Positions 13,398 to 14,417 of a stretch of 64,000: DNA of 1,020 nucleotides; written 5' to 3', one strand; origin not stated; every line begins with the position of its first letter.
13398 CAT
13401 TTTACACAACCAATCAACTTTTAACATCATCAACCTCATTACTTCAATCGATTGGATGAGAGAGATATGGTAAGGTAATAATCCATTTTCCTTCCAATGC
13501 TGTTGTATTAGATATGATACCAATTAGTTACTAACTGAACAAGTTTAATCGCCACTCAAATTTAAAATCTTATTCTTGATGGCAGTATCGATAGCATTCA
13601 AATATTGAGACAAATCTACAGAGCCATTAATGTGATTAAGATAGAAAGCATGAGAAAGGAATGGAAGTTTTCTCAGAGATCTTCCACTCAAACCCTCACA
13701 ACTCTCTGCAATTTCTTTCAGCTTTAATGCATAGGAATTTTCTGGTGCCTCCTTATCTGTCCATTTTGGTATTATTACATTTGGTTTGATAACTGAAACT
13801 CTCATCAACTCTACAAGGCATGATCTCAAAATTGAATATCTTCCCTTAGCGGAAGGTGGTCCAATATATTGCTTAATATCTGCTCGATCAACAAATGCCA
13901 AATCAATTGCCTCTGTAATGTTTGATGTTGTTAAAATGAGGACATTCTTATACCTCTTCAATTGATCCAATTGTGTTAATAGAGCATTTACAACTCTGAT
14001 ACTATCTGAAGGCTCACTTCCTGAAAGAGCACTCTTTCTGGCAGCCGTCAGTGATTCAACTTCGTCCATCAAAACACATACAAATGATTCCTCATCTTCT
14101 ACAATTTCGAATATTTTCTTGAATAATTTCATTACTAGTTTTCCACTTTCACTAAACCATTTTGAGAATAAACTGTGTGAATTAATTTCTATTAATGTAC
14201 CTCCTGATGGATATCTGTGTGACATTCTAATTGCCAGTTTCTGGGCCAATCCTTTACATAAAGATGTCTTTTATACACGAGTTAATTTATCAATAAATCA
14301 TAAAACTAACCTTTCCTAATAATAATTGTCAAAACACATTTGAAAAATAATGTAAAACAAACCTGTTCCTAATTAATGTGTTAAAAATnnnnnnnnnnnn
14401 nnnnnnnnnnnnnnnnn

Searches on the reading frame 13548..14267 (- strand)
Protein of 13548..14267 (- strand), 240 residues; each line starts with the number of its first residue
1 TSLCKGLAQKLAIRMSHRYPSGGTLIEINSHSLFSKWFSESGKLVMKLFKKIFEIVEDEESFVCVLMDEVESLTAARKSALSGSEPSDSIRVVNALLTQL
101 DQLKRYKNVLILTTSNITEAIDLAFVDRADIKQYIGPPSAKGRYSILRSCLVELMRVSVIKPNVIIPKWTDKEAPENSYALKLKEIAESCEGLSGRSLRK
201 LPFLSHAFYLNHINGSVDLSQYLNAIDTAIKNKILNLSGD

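Call 16: find_related_loci(query=window:13548-14267:-, collection=metagenome_contigs, flank=3000)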
Query seq(240 aa) (240 aa) in metagenome_contigs; peptide patterns used: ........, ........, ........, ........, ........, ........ (x = any residue, [..] = any of these).
600 stretches matched a pattern (row limit reached: there are more); 353 encode a relative of the query (tblastn E <= 1e-3); the best 80 are kept; 80 distinct loci.
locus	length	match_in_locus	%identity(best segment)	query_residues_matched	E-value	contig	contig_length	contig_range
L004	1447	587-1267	66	1-235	2e-105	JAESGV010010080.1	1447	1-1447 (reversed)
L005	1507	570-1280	63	1-234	8e-98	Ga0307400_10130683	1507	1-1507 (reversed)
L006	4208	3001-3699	63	1-234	5e-91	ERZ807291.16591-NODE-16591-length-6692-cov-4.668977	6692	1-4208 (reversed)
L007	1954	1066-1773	60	1-235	5e-95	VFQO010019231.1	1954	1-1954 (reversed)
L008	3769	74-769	62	1-234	9e-91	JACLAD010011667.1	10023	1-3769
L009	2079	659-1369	62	1-234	1e-93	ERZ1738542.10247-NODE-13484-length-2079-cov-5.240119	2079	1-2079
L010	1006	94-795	62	1-234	6e-96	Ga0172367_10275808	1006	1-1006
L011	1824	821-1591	57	1-231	4e-92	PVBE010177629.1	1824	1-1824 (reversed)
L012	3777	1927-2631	61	1-231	9e-87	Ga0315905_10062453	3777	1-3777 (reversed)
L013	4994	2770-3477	59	1-233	1e-86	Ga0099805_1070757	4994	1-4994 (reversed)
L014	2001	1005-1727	58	1-231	6e-90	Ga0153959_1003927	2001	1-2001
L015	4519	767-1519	56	1-231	3e-86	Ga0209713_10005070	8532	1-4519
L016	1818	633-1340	59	1-234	3e-90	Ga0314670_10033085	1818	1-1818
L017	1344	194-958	53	1-236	7e-92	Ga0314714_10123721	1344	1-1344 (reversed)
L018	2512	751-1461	59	1-234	3e-87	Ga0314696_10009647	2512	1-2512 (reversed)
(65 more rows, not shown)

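Call 37: list_cluster_members(proteins=[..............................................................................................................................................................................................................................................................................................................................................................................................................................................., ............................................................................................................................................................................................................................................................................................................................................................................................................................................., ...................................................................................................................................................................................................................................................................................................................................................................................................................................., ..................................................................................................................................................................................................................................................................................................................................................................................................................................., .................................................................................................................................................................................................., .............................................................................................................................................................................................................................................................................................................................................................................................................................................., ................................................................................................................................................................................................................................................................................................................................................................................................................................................, window:13548-14225:-])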
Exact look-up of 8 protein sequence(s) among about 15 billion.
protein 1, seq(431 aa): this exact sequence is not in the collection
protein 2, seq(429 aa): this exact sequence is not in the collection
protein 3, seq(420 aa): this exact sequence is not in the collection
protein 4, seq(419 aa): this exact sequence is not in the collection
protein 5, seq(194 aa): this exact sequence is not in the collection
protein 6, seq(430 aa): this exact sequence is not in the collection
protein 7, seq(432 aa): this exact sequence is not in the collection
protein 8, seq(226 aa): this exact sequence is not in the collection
